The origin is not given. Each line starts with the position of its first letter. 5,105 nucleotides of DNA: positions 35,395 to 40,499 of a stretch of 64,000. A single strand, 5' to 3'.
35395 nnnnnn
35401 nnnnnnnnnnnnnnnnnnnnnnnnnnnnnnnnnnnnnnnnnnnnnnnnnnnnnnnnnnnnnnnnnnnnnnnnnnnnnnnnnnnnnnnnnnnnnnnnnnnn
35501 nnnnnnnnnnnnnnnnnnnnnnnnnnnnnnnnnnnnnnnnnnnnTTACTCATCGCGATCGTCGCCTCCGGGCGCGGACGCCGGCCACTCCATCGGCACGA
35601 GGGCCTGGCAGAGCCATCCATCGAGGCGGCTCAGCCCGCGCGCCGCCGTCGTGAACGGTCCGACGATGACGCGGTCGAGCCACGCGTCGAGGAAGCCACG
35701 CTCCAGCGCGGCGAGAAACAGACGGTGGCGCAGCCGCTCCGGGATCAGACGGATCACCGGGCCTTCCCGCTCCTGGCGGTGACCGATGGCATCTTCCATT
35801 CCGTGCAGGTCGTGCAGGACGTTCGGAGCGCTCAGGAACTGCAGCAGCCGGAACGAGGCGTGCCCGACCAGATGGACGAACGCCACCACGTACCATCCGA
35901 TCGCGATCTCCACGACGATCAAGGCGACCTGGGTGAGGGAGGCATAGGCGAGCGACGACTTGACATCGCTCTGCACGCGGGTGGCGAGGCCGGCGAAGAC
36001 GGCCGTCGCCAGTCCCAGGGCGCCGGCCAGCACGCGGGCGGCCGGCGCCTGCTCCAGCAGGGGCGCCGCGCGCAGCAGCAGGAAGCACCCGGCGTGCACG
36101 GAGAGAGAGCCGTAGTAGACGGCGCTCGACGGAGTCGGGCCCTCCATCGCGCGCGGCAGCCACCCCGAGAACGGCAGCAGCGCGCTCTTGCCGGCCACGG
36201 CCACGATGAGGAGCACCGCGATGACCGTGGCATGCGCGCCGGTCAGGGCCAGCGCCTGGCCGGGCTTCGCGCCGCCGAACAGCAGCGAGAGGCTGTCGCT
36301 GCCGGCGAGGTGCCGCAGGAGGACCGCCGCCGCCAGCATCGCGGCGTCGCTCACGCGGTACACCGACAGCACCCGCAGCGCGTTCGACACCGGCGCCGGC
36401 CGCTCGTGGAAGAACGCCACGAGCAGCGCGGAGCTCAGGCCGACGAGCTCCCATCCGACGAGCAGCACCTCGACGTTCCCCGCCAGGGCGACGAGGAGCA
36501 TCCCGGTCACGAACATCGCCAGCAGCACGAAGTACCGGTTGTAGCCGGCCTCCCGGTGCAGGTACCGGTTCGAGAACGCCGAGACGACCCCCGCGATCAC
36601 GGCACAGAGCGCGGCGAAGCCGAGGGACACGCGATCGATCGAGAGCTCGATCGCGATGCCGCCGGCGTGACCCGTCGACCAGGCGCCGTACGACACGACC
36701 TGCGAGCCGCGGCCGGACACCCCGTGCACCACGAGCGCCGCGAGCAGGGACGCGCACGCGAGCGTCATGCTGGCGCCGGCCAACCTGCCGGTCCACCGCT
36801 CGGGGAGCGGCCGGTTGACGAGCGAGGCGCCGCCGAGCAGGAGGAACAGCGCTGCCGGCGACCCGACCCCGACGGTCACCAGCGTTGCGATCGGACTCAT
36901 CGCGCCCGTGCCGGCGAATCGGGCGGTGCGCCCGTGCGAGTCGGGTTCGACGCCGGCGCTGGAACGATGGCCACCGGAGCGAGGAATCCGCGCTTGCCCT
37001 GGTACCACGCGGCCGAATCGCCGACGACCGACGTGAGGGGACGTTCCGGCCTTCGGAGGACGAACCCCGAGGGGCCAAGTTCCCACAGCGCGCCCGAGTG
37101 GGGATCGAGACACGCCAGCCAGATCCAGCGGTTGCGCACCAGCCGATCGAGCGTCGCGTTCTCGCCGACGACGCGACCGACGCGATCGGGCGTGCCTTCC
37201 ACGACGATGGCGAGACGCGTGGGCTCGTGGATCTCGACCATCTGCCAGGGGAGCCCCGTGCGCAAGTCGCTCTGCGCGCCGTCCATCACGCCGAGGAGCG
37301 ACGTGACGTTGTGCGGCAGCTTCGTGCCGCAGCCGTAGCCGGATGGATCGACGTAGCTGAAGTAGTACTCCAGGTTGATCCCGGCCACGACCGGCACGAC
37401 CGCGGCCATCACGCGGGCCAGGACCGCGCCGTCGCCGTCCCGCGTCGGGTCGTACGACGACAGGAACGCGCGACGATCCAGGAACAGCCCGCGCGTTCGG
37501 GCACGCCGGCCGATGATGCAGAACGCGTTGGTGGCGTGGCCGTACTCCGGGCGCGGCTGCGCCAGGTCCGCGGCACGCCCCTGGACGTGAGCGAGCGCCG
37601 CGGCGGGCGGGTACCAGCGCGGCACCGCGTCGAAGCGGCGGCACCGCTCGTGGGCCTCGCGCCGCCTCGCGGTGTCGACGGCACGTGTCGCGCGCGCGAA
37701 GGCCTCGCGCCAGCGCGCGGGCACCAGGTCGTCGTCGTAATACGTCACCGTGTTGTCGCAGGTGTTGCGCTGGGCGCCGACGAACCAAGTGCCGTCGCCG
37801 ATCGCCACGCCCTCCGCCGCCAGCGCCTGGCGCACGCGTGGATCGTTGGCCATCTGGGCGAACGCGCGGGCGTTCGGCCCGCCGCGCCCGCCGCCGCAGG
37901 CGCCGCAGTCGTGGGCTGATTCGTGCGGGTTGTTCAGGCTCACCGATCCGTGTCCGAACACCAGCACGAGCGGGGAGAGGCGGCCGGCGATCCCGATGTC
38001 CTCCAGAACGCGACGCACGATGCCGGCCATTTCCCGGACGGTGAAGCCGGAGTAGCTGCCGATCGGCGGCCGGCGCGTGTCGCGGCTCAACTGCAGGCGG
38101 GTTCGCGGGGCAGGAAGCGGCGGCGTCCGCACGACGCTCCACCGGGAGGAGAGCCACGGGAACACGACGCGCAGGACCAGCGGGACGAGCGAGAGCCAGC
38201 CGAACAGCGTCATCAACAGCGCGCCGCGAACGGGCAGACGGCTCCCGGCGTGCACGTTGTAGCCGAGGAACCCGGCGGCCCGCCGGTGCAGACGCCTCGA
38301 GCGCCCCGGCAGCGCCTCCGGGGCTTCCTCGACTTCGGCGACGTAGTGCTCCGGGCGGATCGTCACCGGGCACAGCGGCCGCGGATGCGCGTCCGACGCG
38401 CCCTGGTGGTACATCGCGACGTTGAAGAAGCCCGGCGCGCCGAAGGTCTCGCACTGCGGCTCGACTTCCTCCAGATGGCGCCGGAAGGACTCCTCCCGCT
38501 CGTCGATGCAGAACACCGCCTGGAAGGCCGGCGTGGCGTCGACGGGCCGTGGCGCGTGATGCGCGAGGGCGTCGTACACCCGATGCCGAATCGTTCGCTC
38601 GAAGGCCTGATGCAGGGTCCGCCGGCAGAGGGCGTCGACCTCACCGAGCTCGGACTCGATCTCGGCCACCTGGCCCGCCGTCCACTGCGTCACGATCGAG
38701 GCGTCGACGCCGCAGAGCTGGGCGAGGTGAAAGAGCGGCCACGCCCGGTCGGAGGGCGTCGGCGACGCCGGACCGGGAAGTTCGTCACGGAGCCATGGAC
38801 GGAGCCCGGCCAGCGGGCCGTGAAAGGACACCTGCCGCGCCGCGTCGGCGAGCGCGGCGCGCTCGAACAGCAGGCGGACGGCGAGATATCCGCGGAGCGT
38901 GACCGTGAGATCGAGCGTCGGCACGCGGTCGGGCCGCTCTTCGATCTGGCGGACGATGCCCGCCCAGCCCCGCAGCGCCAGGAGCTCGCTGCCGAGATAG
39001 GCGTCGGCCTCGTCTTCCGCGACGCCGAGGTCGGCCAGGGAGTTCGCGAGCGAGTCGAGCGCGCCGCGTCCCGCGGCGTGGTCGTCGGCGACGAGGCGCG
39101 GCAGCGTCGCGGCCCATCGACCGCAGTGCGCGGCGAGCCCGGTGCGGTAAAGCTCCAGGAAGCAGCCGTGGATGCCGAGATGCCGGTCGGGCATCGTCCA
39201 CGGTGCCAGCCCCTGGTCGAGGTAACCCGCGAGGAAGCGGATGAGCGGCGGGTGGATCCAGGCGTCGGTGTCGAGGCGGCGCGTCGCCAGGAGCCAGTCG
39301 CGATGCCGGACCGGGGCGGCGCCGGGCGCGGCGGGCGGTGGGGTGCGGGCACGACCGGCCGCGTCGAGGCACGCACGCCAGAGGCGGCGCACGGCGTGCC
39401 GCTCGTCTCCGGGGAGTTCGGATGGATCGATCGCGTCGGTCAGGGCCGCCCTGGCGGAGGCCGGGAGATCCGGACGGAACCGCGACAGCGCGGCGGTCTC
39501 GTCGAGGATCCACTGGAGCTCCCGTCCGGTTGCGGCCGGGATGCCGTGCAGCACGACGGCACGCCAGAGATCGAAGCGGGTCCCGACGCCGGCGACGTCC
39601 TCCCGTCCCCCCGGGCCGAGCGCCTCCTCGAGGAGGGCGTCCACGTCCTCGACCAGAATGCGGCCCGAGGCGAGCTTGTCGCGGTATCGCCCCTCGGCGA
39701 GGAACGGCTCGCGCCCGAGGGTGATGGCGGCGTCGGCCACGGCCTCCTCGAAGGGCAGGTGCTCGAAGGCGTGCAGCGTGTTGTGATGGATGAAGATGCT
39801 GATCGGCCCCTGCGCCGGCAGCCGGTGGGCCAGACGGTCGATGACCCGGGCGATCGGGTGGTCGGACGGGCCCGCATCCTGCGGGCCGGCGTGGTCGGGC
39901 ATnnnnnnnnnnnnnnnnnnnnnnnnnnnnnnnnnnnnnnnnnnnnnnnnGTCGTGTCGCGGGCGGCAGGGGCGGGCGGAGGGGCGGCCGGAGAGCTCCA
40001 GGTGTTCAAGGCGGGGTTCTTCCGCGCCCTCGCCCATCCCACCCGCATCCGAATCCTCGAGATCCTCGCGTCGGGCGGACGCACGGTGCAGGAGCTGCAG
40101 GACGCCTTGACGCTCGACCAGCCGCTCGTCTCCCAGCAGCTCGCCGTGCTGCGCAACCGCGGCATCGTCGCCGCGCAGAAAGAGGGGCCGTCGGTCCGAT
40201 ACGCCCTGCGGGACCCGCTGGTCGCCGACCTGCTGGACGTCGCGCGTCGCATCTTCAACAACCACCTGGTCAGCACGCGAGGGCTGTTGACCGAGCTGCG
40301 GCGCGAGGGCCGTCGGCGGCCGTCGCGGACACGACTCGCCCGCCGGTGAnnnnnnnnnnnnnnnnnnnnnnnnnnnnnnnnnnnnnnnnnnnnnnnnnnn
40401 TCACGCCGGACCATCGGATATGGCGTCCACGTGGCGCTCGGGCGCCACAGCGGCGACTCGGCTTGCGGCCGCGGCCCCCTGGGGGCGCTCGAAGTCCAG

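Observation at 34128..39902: DAB-type (DabA DUF2309 + DabB NuoL-like) putative inorganic-carbon pump with an additional NuoN/M-like subunit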

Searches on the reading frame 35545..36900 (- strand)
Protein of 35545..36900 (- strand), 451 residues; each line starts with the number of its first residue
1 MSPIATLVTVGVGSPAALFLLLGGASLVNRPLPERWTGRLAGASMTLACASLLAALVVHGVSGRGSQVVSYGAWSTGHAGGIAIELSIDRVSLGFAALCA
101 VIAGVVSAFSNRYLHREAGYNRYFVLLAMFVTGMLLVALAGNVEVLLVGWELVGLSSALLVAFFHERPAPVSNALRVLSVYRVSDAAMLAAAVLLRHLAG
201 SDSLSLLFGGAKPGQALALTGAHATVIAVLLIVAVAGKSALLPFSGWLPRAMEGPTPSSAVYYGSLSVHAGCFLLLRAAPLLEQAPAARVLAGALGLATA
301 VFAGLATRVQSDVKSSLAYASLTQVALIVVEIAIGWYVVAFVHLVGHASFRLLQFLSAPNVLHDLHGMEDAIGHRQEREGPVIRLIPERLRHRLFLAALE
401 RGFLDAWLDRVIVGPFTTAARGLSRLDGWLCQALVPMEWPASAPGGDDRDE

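Call 8: search_protein_families(library=pfam, proteins=[window:35545-36900:-], max_evalue=0.01)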
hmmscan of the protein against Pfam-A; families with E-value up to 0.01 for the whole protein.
window:35545-36900:- (451 aa): 2 families
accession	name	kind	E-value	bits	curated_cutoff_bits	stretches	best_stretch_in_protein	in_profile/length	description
PF00361.26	Proton_antipo_M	-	4.6e-35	121.7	21.5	1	140-369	1-230/294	NADH:quinone oxidoreductase/Mrp antiporter, TM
PF00662.26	Proton_antipo_N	-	5.1e-07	29.9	24.5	1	82-124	9-51/51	NADH-Ubiquinone oxidoreductase (complex I), chain 5 N-terminus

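Call 9: search_protein_families(library=ncbifam, proteins=[window:35545-36900:-], max_evalue=0.001)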
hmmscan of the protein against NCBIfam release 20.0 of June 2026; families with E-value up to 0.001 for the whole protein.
window:35545-36900:- (451 aa): 56 families (the best 25 are shown)
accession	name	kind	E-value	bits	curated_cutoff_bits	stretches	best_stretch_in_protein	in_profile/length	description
NF005141.0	PRK06590.1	equivalog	4.9e-62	210.7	556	1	27-370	21-359/615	NADH-quinone oxidoreductase subunit L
TIGR01974.1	NDH_I_L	subfamily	8.7e-60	203.3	407.5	1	26-370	18-363/630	NADH-quinone oxidoreductase subunit L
NF006029.0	PRK08168.1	equivalog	5.4e-52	177.5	380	1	71-364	67-343/520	NADH-quinone oxidoreductase subunit L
NF005626.0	PRK07376.1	equivalog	5.7e-49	167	963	1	49-375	51-374/675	NAD(P)H-quinone oxidoreductase subunit 5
NF009290.0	PRK12650.1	equivalog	1e-43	149.5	980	1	25-356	12-344/966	DUF4040 family protein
NF009287.0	PRK12647.1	equivalog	2.8e-43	148.5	937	1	31-366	18-351/773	putative monovalent cation/H+ antiporter subunit A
NF009288.0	PRK12648.1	equivalog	3.2e-43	148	1104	1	39-364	27-349/954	monovalent cation/H+ antiporter subunit A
TIGR00940.1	2a6301s01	subfamily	3.6e-41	141.3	920.45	1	80-356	65-353/793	monovalent cation:proton antiporter subunit A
NF009289.0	PRK12649.1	equivalog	2.7e-38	131.9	1117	1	43-364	37-360/789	putative monovalent cation/H+ antiporter subunit A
NF009285.0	PRK12645.1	equivalog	8.4e-38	130.1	1028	1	81-336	69-321/804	Na+/H+ antiporter subunit A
NF040617.1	F420_dehyd_FpoL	exception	2.1e-36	125.9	1050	1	82-365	71-377/669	F420H2 dehydrogenase subunit FpoL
NF009286.0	PRK12646.1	equivalog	2.5e-35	122.2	1063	1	82-337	70-322/800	DUF4040 family protein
NF005633.0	PRK07390.1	subfamily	7.2e-33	114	676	1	50-362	50-357/613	NAD(P)H-quinone oxidoreductase subunit F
TIGR01960.1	ndhF3_CO2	subfamily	8.6e-32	110.4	588.7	1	53-363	53-358/606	NAD(P)H dehydrogenase, subunit NdhF3 family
NF005097.0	PRK06525.1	equivalog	7.2e-31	107.4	430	1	41-358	34-348/480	hydrogenase 4 subunit D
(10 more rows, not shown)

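Call 12: search_solved_structures(query=window:35545-36900:-, max_evalue=0.001)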
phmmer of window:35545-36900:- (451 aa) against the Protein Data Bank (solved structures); distinct sequences matched with E-value up to 0.001: 47.
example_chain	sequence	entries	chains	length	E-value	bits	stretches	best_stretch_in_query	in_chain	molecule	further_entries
9ti4_l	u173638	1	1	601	2.5e-43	152.3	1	68-370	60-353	NADH-ubiquinone oxidoreductase chain 5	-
9cwt_l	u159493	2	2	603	2.6e-43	152.2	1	68-370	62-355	NADH-ubiquinone oxidoreductase chain 5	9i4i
5xtc_l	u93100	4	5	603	5.1e-43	151.3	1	68-370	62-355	NADH-ubiquinone oxidoreductase chain 5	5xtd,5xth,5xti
8e9g_L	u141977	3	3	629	1.3e-41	146.6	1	22-375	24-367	NADH-quinone oxidoreductase, L subunit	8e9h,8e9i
7v2d_l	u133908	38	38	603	1.9e-41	146.1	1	58-370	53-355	NADH-ubiquinone oxidoreductase chain 5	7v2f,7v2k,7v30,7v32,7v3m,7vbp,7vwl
7v2c_l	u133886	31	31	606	1.9e-41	146.1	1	58-370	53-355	NADH-ubiquinone oxidoreductase chain 5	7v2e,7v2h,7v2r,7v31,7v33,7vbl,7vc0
5gpn_j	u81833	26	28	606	2.2e-41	145.9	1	61-370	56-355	NADH-ubiquinone oxidoreductase chain 5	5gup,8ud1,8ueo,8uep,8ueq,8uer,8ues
5lnk_L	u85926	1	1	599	1.8e-40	142.8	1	43-370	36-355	Mitochondrial complex I, ND5 subunit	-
6q9b_D5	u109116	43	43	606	1.9e-40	142.8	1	43-370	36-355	NADH-ubiquinone oxidoreductase chain 5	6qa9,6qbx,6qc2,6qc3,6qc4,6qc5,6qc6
5cod_L1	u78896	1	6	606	7.3e-40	140.9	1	66-370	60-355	NADH-ubiquinone oxidoreductase chain 5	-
6hum_F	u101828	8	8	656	2.1e-39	139.3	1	74-376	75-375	NADH dehydrogenase subunit 5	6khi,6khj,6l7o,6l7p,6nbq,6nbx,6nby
8qby_L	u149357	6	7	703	2.5e-39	139.1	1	107-371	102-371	NADH dehydrogenase subunit L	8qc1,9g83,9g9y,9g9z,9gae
5lc5_L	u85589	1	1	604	7.9e-39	137.5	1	66-370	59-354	NADH-ubiquinone oxidoreductase chain 5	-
9w2u_L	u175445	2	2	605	8e-39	137.4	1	66-370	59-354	NADH-ubiquinone oxidoreductase chain 5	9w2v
5ldw_L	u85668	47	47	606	8e-39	137.4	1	66-370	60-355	NADH-ubiquinone oxidoreductase chain 5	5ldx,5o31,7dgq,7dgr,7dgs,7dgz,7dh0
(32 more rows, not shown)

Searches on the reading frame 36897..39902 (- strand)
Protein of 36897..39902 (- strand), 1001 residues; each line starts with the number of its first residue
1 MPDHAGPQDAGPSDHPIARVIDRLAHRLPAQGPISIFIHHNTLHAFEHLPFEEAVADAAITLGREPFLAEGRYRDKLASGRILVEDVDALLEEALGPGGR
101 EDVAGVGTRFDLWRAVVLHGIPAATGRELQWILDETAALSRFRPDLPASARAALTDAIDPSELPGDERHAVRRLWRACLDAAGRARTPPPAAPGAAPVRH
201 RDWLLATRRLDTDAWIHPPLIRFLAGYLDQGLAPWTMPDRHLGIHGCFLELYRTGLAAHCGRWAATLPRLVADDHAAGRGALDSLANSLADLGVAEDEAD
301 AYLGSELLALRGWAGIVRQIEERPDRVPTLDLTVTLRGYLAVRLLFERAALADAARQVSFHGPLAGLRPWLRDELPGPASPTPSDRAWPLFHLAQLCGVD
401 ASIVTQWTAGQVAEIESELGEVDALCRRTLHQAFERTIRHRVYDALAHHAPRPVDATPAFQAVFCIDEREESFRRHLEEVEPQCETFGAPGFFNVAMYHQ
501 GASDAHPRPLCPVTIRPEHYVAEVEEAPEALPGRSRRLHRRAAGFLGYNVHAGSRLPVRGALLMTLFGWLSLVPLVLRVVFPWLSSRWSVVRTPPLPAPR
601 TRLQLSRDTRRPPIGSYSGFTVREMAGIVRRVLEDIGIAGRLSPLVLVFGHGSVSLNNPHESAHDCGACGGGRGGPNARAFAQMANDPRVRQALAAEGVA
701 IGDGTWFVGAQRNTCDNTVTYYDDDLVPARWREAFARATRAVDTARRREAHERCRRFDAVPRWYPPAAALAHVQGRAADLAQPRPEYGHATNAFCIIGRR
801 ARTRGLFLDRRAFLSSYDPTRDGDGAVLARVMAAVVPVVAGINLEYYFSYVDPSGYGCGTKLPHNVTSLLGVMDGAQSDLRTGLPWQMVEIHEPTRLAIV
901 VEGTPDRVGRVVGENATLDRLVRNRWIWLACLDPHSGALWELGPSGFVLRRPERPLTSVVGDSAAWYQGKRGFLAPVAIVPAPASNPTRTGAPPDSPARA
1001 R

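Call 8: search_protein_families(library=pfam, proteins=[window:36897-39902:-], max_evalue=0.01)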
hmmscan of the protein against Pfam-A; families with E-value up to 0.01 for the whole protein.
window:36897-39902:- (1001 aa): 1 family
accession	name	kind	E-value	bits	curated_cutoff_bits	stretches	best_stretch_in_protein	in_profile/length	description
PF10070.14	DabA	-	6.8e-227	755.9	25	1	21-927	1-747/747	Probable inorganic carbon transporter subunit DabA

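Call 9: search_protein_families(library=ncbifam, proteins=[window:36897-39902:-], max_evalue=0.001)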
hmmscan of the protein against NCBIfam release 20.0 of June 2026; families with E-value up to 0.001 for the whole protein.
window:36897-39902:- (1001 aa): 0 families

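Call 10: search_solved_structures(query=window:36897-39902:-, max_evalue=0.01)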
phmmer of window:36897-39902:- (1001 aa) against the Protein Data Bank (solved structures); distinct sequences matched with E-value up to 0.01: 1.
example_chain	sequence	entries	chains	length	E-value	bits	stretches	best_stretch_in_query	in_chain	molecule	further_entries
9rd0_A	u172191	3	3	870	1.4e-66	228.6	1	402-934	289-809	Probable inorganic carbon transporter subunit DabA2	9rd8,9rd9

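Call 27: search_solved_structures(query=window:36897-39902:-, max_evalue=0.01, show_alignments=1)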
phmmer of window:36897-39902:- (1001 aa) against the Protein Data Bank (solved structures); distinct sequences matched with E-value up to 0.01: 1.
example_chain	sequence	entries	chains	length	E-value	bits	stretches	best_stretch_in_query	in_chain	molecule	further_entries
9rd0_A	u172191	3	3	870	1.4e-66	228.6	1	402-934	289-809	Probable inorganic carbon transporter subunit DabA2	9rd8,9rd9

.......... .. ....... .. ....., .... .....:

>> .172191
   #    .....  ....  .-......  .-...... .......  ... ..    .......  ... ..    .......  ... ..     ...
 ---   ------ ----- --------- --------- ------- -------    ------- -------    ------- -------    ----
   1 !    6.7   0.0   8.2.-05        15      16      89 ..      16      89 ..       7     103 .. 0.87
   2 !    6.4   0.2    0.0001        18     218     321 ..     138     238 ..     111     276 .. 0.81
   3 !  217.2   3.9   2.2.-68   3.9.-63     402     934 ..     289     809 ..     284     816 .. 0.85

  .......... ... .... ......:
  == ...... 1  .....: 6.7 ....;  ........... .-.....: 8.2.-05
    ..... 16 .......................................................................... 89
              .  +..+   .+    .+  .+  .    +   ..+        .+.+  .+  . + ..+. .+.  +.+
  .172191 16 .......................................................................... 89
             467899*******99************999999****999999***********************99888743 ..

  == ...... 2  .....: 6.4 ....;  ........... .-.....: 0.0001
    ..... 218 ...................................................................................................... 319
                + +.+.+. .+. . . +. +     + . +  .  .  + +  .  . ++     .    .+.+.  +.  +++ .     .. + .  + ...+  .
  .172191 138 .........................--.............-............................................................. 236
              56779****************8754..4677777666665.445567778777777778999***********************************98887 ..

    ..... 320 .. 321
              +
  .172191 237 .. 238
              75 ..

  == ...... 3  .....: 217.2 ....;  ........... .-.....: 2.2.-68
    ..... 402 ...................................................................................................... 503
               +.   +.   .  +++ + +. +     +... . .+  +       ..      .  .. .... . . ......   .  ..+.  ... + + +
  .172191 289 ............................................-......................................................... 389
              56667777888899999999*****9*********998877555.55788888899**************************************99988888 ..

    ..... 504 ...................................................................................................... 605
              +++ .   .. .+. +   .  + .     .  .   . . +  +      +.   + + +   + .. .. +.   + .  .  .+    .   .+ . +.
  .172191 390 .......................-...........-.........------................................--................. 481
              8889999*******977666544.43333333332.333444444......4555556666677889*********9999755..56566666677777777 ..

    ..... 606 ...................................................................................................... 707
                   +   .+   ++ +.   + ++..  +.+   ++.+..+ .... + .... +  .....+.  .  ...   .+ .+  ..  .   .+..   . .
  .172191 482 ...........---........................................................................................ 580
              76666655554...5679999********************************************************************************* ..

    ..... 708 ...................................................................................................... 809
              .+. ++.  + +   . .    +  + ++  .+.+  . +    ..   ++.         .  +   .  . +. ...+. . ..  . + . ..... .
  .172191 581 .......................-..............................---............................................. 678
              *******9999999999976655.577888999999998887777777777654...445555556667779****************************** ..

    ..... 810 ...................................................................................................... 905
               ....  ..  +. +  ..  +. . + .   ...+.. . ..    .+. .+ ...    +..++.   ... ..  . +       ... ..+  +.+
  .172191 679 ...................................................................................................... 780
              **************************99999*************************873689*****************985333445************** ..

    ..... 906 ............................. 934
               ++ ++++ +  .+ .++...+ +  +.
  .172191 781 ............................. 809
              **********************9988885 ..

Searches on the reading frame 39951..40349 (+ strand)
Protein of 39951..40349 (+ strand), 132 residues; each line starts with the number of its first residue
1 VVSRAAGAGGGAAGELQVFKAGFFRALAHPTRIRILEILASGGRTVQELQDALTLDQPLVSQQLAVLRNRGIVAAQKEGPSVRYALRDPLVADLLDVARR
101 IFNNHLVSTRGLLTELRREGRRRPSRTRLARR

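Call 69: search_protein_families(library=pfam, proteins=[window:39951-40349:+], max_evalue=0.01)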
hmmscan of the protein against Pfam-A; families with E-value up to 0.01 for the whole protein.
window:39951-40349:+ (132 aa): 8 families
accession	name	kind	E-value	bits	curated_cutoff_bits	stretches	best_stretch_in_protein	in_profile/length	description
PF01022.26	HTH_5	-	7e-12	45.5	22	1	29-73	1-45/47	Bacterial regulatory protein, arsR family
PF12840.13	HTH_20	-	5.4e-08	33.1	27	1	27-73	1-48/51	Helix-turn-helix domain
PF12802.13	MarR_2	-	2.2e-05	25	27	1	30-76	5-53/61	MarR family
PF01978.25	TrmB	-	0.00097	19.4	25.6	1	38-86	17-64/68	Sugar-specific transcriptional regulator TrmB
PF13412.12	HTH_24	-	0.0023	17.9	21.9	1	30-73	3-47/48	Winged helix-turn-helix DNA-binding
PF25212.1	HVO_A0114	-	0.005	17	27.6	1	25-82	17-75/84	HVO_A0114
PF24270.1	HTH_Cmi2_C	-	0.0064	17.2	27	0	34-78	79-123/125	Cmi2, C-terminal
PF25213.1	HVO_A0261_N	-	0.0085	16.4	35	0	29-77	10-58/86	HVO_A0261 N-terminal domain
